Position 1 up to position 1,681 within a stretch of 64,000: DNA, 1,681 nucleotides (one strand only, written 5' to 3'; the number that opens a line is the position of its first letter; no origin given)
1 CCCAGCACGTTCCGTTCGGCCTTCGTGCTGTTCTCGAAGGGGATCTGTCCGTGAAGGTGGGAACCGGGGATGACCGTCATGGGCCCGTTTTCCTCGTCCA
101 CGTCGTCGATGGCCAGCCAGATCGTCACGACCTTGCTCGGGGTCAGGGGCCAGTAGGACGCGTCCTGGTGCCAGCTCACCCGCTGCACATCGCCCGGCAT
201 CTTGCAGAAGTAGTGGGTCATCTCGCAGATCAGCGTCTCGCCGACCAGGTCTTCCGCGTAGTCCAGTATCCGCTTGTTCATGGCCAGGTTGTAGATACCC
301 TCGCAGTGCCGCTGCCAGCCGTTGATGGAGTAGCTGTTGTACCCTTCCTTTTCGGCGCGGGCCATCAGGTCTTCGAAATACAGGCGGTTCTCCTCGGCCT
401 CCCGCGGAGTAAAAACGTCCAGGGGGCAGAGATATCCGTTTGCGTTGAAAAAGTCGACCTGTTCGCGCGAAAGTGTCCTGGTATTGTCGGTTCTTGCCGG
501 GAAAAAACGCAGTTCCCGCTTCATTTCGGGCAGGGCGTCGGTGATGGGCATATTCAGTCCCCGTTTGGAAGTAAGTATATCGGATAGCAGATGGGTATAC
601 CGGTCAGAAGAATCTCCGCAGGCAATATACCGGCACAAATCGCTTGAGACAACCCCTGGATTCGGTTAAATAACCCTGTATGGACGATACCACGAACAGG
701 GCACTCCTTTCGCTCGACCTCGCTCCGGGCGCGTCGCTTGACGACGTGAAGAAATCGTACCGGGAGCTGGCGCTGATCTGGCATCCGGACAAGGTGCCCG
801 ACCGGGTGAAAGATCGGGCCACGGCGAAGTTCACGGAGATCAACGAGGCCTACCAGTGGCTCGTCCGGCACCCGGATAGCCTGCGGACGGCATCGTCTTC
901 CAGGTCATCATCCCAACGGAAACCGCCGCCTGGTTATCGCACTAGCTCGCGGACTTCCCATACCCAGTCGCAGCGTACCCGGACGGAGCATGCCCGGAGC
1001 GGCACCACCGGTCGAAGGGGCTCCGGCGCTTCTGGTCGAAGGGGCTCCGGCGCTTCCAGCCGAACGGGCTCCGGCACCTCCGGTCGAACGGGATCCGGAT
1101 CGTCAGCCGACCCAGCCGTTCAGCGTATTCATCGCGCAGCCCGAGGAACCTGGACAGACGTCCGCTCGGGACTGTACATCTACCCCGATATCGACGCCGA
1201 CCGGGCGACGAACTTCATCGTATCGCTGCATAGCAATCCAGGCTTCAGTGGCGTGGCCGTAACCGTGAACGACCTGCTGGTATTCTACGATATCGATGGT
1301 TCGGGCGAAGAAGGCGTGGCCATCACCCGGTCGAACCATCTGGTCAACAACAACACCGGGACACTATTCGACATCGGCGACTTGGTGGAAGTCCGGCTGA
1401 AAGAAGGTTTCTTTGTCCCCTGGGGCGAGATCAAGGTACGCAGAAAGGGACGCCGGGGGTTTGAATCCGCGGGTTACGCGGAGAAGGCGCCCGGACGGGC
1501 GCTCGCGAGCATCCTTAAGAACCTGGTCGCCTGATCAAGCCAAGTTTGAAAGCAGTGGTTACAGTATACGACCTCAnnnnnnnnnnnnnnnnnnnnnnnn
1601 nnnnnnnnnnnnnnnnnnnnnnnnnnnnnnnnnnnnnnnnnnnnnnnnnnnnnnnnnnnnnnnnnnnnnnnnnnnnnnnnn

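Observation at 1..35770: Extreme local expansion of PhyH-family Fe(II)/2OG dioxygenases (at least 10 paralogs in about 36 kb) with cupins, amidohydrolases and formamidases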

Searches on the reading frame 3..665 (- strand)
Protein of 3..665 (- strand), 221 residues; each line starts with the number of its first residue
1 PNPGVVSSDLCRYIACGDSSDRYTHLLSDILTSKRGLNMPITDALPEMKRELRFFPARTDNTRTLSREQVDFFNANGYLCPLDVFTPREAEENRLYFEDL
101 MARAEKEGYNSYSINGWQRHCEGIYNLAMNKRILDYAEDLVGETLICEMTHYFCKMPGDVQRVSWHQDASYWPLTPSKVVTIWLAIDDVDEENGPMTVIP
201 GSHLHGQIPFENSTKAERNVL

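Call 5: search_protein_families(library=pfam, proteins=[window:3-665:-], max_evalue=0.01)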
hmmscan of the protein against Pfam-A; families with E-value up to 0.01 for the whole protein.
window:3-665:- (221 aa): 1 family
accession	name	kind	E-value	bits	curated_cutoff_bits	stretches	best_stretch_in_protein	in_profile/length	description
PF05721.19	PhyH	-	1.1e-19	72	22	1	74-209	2-156/213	Phytanoyl-CoA dioxygenase (PhyH)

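Call 14: search_protein_families(library=ncbifam, proteins=[window:3-551:-], max_evalue=0.01)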
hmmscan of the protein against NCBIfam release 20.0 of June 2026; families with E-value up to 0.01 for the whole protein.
window:3-551:- (183 aa): 3 families
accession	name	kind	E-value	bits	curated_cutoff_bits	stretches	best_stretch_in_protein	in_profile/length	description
TIGR01762.1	chlorin-enz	subfamily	3.4e-15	56.1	226.3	1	27-166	3-158/288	chlorinating enzyme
NF052437.1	MPhHdxlPhnYGIM8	equivalog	1.8e-06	27.6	500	1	82-177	72-165/260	methylphosphonate hydroxylase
TIGR02408.1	ectoine_ThpD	equivalog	0.00018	20.9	336.5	1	24-165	14-169/277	ectoine hydroxylase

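Call 55: search_solved_structures(query=window:3-551:-, max_evalue=0.1)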
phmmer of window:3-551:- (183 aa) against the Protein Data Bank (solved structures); distinct sequences matched with E-value up to 0.1: 19.
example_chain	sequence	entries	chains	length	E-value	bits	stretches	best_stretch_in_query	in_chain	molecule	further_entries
9c9n_A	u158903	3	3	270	8.7e-12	48.6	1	23-173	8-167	Fe/2-OG dependent dioxygenase MysH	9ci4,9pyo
9pze_A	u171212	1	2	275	9.9e-12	48.4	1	23-173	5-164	Fe/2-OG dependent dioxygenase MysH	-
3gja_A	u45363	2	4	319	2.3e-10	43.9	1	26-166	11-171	CytC3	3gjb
6zyk_A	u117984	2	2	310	6.6e-10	42.5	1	24-172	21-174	Monooxygenase | Uncharacterized protein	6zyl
2fct_A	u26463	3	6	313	1.1e-09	41.7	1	26-165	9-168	syringomycin biosynthesis enzyme 2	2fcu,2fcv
5epa_A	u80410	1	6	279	3e-09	40.3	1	23-169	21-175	SnoK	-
7dt0_A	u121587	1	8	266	5.4e-09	39.5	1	26-173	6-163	Phytanoyl-CoA dioxygenase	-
7dzz_A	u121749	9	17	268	1.2e-08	38.3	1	26-173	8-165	Phytanoyl-CoA dioxygenase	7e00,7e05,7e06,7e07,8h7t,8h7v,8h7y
7e01_A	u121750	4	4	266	1.3e-08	38.3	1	26-173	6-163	Phytanoyl-CoA dioxygenase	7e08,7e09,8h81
2a1x_A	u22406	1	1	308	6e-08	36.1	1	90-170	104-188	Phytanoyl-CoA dioxygenase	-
3emr_A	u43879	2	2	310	9.4e-08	35.4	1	18-167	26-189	EctD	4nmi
2opw_A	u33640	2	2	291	2.1e-06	31.1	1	108-168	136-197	PHYHD1 protein | Phytanoyl-CoA dioxygenase domain-containing protein 1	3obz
5nch_A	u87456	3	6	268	0.00013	25.2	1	27-171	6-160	Leucine hydroxylase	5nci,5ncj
5ep9_A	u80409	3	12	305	0.00021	24.5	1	84-166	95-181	SnoN,Epimerase SnoN | SnoN,SnoN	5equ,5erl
4mhr_A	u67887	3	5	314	0.0012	22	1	79-165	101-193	Ectoine hydroxylase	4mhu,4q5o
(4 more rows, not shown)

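Call 64: find_homologous_proteins(query=window:3-551:-, max_evalue=1e-10)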
Query window:3-551:- (183 aa): 4324 proteins with E <= 1e-10 among 4369 candidates; the best 120 are listed.
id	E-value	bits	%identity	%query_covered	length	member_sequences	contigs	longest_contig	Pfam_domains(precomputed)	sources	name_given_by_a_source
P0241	1.9e-116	405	93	100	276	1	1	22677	PF05721.20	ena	-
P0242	3.0e-109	381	87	100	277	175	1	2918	PF05721.20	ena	-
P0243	1.2e-102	360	81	100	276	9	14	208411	PF05721.20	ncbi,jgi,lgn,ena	-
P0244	1.7e-102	359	83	100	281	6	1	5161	PF05721.20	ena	-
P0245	4.4e-102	358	83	100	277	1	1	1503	PF05721.20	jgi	-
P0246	1.1e-92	327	76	100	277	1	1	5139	PF05721.20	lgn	-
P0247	3.9e-92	325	73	100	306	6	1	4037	PF05721.20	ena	-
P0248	7.1e-87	308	70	100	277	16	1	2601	PF05721.20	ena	-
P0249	1.6e-86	307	72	100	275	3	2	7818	PF05721.20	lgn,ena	-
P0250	2.3e-86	307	72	100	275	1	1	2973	PF05721.20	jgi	jgi:non-haem Fe2+, alpha-ketoglutarate-dependent halogenase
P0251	4.5e-86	306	72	100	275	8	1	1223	PF05721.20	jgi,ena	-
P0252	7.2e-86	305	68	100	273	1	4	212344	PF05721.20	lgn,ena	-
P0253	7.9e-86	305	70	100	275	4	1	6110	PF05721.20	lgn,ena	-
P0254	8.5e-86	305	68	100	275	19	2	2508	PF05721.20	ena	-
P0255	8.9e-86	305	72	100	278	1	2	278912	PF05721.20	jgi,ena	jgi:non-haem Fe2+, alpha-ketoglutarate-dependent halogenase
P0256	4.2e-85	302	70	100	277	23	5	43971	PF05721.20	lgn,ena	-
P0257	4.5e-85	302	69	100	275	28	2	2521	PF05721.20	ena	-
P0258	2.2e-84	300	68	100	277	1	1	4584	PF05721.20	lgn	-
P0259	2.2e-84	300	70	100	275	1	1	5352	PF05721.20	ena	-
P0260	4.2e-84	299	69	100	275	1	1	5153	PF05721.20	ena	-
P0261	4.4e-84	299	69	100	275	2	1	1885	PF05721.20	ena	-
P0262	2.2e-83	297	70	100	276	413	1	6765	PF05721.20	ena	-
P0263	2.8e-83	296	68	99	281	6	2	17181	PF05721.20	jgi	jgi:non-heme Fe2+,alpha-ketoglutarate-dependent halogenase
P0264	3.9e-83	296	69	100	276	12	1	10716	PF05721.20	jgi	-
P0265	4.4e-83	296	70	100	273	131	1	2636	PF05721.20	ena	-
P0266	6.4e-83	295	69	98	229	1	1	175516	PF05721.20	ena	-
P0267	8.8e-83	295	67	100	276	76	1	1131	PF05721.20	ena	-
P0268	3.0e-82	293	68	100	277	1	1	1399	PF05721.20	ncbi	-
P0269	4.0e-82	293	68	100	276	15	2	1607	PF05721.20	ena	-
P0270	5.4e-82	292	68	100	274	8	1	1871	PF05721.20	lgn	-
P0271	6.2e-82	292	68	100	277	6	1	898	PF05721.20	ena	-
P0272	6.6e-82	292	68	100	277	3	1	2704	PF05721.20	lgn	-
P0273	6.1e-81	289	68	100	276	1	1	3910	PF05721.20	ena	-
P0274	1.2e-80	288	68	98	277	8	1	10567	PF05721.20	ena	-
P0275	1.8e-80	287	66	100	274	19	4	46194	PF05721.20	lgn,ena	-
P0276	1.8e-80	287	68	100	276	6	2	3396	PF05721.20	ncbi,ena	-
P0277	3.4e-80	286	67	100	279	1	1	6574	PF05721.20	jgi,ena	jgi:ectoine hydroxylase-related dioxygenase (phytanoyl-CoA dioxygenase family)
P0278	3.7e-80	286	68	100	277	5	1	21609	PF05721.20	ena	-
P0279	4.7e-80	286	67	100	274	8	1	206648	PF05721.20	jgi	jgi:non-haem Fe2+, alpha-ketoglutarate-dependent halogenase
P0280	6.4e-80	286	67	100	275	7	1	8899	PF05721.20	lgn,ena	-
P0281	1.3e-79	285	68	100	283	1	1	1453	PF05721.20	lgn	-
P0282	1.4e-79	284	66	99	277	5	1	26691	PF05721.20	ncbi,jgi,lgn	jgi:non-heme Fe2+,alpha-ketoglutarate-dependent halogenase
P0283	2.3e-79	284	67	100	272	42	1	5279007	PF05721.20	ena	-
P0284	4.3e-79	283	66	100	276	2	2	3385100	PF05721.20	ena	-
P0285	4.6e-79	283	65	100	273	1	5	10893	PF05721.20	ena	-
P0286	1.2e-78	281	66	100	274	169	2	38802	PF05721.20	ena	-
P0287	1.3e-78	281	67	100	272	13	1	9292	PF05721.20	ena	-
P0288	4.2e-78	280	66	100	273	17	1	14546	PF05721.20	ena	-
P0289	4.3e-78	280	65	99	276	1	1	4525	PF05721.20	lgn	-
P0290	5.6e-78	279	67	100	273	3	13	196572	PF05721.20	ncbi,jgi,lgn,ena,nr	ncbi:MAG: phytanoyl-CoA dioxygenase family protein [Gemmatimonadetes bacterium]|nr:phytanoyl-CoA dio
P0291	5.7e-78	279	64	100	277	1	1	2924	PF05721.20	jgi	jgi:hypothetical protein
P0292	6.1e-78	279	66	100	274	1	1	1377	PF05721.20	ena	-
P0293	6.2e-78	279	66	100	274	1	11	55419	PF05721.20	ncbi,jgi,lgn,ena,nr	ncbi:phytanoyl-CoA dioxygenase family protein [Candidatus Poribacteria bacterium]|nr:phytanoyl-CoA d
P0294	6.2e-78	279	66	100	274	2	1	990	PF05721.20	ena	-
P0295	7.7e-78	279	65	100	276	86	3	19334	PF05721.20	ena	-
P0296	8.3e-78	279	66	100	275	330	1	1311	PF05721.20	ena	-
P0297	8.8e-78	279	66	100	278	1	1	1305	PF05721.20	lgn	-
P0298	1.1e-77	278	64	100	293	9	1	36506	PF05721.20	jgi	jgi:non-heme Fe2+,alpha-ketoglutarate-dependent halogenase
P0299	1.2e-77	278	65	100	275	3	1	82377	PF05721.20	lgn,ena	-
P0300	2.4e-77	277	67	100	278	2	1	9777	PF05721.20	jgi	jgi:non-heme Fe2+,alpha-ketoglutarate-dependent halogenase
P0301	3.6e-77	277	65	99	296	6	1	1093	PF05721.20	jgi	jgi:non-haem Fe2+, alpha-ketoglutarate-dependent halogenase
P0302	8.1e-77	275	65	100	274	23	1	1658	PF05721.20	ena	-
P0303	9.4e-77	275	64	100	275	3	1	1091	PF05721.20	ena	-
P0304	1.5e-76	275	65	97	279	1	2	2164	PF05721.20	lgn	-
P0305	1.5e-76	275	64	100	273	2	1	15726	PF05721.20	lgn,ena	-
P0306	2.1e-76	274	64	100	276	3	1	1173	PF05721.20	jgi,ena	-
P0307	4.5e-76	273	63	100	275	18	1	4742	PF05721.20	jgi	jgi:non-heme Fe2+,alpha-ketoglutarate-dependent halogenase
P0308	5.2e-76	273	64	99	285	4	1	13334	PF05721.20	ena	-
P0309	5.3e-76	273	67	100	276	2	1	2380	PF05721.20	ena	-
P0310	5.8e-76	273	64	100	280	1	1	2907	PF05721.20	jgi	-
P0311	6.2e-76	273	63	100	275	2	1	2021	PF05721.20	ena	-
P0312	7.8e-76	272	66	100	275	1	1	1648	PF05721.20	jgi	-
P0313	1.7e-75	271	64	99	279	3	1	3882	PF05721.20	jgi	-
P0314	2.0e-75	271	64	100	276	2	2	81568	PF05721.20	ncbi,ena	-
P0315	2.6e-75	271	63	99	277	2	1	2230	PF05721.20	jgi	jgi:chlorinating enzyme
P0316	2.7e-75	270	66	100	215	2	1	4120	PF05721.20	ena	-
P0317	2.9e-75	270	64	99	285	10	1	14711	PF05721.20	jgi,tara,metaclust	tara:strand:+ start:4078 stop:4935 length:858 start_codon:yes stop_codon:yes gene_type:complete|meta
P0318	3.0e-75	270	64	100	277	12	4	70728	PF05721.20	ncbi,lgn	-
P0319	3.4e-75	270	63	100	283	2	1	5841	PF05721.20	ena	-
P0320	3.9e-75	270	64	100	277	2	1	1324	PF05721.20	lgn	-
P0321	4.0e-75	270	64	100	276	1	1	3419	PF05721.20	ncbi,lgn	-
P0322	4.2e-75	270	66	100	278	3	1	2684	PF05721.20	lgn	-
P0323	4.9e-75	270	62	99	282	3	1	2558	PF05721.20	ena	-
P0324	5.3e-75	269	63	100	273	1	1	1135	PF05721.20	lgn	-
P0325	5.8e-75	269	63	99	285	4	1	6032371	PF05721.20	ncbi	-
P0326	6.3e-75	269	62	99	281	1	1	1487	PF05721.20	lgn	-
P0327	8.1e-75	269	65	98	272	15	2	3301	PF05721.20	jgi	jgi:ectoine hydroxylase-related dioxygenase (phytanoyl-CoA dioxygenase family)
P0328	8.9e-75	269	63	100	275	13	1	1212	PF05721.20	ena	-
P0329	1.1e-74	268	63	99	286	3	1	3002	PF05721.20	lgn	-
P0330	1.1e-74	268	64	100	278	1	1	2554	PF05721.20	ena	-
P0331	1.4e-74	268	63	100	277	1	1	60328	PF05721.20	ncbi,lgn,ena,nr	ncbi:MAG: phytanoyl-CoA dioxygenase family protein [Candidatus Latescibacteria bacterium]|nr:phytano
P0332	1.4e-74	268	62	100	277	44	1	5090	PF05721.20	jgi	-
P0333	1.6e-74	268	62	99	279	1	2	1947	PF05721.20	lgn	-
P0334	2.0e-74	268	63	100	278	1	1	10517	PF05721.20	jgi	jgi:non-heme Fe2+,alpha-ketoglutarate-dependent halogenase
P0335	2.1e-74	268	63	99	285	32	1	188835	PF05721.20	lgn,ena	-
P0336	2.3e-74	267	63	100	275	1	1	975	PF05721.20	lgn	-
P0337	3.3e-74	267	63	98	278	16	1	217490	PF05721.20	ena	-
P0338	4.8e-74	266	63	100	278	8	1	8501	PF05721.20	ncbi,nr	ncbi:MAG: phytanoyl-CoA dioxygenase family protein [Candidatus Latescibacterota bacterium]|nr:phytan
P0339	5.2e-74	266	62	100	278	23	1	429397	PF05721.20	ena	-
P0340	5.9e-74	266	63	100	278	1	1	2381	PF05721.20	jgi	jgi:hypothetical protein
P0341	7.0e-74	266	64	100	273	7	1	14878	PF05721.20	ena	-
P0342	7.1e-74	266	64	100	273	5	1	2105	PF05721.20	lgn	-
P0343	8.9e-74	265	62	98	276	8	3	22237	PF05721.20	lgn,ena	-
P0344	1.0e-73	265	62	100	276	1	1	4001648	PF05721.20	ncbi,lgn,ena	-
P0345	1.2e-73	265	62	99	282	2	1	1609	PF05721.20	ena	-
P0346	1.7e-73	265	60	100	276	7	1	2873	PF05721.20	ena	-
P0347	1.9e-73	264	62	100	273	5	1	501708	PF05721.20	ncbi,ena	-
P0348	2.4e-73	264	63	99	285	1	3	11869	PF05721.20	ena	-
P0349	2.6e-73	264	63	100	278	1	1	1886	PF05721.20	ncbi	-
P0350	3.8e-73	263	63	100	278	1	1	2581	PF05721.20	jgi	jgi:non-haem Fe2+, alpha-ketoglutarate-dependent halogenase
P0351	3.8e-73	263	63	100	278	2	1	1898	PF05721.20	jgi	jgi:non-haem Fe2+, alpha-ketoglutarate-dependent halogenase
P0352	4.7e-73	263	64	99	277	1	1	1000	PF05721.20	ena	-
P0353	5.0e-73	263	63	100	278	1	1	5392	PF05721.20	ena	-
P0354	5.1e-73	263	62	100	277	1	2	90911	PF05721.20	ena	-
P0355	5.7e-73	263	62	98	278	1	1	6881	PF05721.20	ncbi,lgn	ncbi:MAG: phytanoyl-CoA dioxygenase family protein [Chloroflexota bacterium]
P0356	6.6e-73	263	63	100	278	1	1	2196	PF05721.20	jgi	jgi:non-haem Fe2+, alpha-ketoglutarate-dependent halogenase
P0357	6.6e-73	263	63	100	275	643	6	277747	PF05721.20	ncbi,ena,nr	ncbi:phytanoyl-CoA dioxygenase family protein [Candidatus Poribacteria bacterium]|nr:phytanoyl-CoA d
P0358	6.6e-73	263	62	100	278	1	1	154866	PF05721.20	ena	-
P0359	7.6e-73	262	62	99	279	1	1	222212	PF05721.20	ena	-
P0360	8.5e-73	262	63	99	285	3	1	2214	PF05721.20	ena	-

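Call 65: find_encoding_contigs(protein=P0241, flank=10000, max_places=2)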
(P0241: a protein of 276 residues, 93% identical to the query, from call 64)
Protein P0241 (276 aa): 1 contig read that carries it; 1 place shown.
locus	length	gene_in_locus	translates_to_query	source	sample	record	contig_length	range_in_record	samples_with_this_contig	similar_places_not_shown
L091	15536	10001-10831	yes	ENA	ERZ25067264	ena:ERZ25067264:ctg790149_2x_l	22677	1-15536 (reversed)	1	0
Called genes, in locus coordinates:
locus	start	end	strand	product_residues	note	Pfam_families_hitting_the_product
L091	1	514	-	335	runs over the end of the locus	PF04909:Amidohydro_2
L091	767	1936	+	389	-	PF00155:Aminotran_1_2, PF00266:Aminotran_5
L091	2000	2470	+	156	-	PF03328:HpcH_HpaI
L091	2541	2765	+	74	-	-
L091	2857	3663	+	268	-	PF05721:PhyH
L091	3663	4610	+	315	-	PF03070:TENA_THI-4, PF02384:N6_Mtase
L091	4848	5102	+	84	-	-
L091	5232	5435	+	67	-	PF02452:PemK_toxin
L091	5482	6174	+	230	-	-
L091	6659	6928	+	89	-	-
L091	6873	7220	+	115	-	-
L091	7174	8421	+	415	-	PF00580:UvrD-helicase (faint)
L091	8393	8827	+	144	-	PF13538:UvrD_C_2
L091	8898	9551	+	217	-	-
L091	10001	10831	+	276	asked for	PF05721:PhyH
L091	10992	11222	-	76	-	PF02805:Ada_Zn_binding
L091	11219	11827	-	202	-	PF01035:DNA_binding_1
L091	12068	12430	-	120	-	PF04542:Sigma70_r2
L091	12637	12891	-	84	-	-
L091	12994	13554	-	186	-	PF00496:SBP_bac_5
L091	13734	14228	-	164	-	PF00496:SBP_bac_5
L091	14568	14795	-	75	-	-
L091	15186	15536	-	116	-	?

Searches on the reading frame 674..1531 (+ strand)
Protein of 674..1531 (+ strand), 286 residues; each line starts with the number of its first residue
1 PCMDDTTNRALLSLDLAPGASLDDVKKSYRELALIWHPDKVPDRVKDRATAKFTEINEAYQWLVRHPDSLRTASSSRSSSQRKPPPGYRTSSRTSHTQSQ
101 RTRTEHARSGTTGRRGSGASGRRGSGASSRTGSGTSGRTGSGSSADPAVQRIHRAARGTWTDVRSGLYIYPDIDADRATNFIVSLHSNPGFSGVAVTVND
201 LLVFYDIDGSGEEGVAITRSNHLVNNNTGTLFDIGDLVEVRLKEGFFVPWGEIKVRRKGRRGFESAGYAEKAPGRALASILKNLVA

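Call 5: search_protein_families(library=pfam, proteins=[window:674-1531:+], max_evalue=0.01)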
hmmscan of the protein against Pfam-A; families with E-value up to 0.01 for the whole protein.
window:674-1531:+ (286 aa): 1 family
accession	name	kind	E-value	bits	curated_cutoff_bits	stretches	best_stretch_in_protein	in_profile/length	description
PF00226.36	DnaJ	-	6.7e-13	49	27.8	1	14-64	6-54/63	DnaJ domain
